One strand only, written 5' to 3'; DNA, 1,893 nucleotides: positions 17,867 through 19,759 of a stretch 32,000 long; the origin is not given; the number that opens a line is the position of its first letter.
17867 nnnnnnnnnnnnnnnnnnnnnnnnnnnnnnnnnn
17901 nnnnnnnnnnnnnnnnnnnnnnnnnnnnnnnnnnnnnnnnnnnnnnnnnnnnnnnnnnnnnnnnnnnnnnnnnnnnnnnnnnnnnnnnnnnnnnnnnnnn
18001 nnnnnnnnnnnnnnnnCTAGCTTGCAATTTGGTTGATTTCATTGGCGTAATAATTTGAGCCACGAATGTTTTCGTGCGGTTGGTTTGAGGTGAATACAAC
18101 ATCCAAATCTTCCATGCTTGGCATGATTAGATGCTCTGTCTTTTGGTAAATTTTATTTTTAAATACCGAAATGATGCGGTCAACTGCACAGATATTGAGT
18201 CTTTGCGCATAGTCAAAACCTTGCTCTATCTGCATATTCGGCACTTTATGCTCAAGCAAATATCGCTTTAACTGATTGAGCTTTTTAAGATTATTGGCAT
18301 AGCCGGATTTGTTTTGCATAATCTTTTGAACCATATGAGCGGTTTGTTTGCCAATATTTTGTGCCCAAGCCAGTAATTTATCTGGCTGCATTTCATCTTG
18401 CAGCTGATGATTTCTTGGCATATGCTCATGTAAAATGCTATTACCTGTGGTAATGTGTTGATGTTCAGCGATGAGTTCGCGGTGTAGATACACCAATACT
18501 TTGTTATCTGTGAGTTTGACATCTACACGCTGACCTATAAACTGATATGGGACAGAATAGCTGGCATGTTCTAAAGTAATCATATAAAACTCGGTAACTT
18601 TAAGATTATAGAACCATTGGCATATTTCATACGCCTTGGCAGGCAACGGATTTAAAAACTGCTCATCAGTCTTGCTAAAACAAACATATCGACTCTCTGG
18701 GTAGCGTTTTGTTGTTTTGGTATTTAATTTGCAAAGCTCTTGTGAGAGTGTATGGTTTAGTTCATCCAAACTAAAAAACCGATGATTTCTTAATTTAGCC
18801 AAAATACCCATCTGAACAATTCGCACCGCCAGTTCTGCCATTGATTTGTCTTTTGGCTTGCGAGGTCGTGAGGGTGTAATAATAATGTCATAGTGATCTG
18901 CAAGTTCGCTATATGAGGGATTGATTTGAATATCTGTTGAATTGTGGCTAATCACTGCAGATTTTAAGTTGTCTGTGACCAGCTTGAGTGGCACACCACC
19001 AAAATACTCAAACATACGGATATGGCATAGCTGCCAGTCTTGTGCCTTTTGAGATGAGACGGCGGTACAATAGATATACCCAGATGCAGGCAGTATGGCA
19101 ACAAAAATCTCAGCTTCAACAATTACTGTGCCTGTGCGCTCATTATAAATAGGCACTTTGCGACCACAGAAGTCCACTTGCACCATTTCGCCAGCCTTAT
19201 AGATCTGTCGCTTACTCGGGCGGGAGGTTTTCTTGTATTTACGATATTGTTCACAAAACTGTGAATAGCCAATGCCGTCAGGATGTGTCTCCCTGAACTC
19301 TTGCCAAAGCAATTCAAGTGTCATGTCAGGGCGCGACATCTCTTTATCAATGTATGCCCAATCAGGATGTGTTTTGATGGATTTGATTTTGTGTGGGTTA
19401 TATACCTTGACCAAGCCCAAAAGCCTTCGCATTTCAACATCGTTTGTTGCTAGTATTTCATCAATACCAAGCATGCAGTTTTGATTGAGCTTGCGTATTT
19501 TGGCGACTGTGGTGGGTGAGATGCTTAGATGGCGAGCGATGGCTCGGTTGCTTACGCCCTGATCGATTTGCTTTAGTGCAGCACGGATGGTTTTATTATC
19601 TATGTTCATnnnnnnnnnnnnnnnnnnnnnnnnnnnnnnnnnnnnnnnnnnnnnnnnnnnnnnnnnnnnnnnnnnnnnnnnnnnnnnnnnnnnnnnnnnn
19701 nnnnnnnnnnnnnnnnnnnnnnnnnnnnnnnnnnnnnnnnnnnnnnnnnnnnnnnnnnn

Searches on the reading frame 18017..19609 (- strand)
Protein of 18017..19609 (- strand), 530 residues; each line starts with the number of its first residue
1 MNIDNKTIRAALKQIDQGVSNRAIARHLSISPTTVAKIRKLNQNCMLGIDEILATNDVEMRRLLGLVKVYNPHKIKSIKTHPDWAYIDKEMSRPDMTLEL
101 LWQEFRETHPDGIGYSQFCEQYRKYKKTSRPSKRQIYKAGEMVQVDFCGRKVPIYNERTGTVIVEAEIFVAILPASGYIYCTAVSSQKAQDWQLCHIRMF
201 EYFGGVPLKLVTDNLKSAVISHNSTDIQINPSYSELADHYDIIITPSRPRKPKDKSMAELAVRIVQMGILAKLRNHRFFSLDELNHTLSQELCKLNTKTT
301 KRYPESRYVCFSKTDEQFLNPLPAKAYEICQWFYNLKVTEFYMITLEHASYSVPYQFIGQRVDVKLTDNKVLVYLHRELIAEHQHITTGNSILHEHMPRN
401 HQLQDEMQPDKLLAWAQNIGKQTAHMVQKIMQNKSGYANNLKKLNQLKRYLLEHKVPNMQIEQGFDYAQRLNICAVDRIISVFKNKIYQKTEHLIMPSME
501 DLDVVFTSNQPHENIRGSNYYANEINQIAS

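Call 61: search_protein_families(library=pfam, proteins=[window:18017-19609:-], max_evalue=0.01)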
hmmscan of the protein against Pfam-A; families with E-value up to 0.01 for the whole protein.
window:18017-19609:- (530 aa): 7 families
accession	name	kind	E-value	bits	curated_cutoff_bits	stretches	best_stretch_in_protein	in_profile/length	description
PF22483.2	Mu-transpos_C_2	-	7.5e-15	54.9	27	1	322-386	1-64/73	Mu transposase, C-terminal domain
PF00665.32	rve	-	7e-12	45.9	32.6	1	138-252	3-102/102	Integrase core domain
PF13384.12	HTH_23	-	6.9e-05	23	24.6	1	10-41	9-40/50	Homeodomain-like domain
PF13936.12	HTH_38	-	0.00032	20.8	27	1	15-36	17-38/44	Helix-turn-helix domain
PF00196.25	GerE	-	0.0014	18.6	23.5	1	12-35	11-34/57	Bacterial regulatory proteins, luxR family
PF22943.2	HTH_68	-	0.0042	17.1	27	0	4-38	3-37/45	Putative helix-turn-helix domain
PF13518.12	HTH_28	-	0.0045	17.5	25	0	10-43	4-37/52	Helix-turn-helix domain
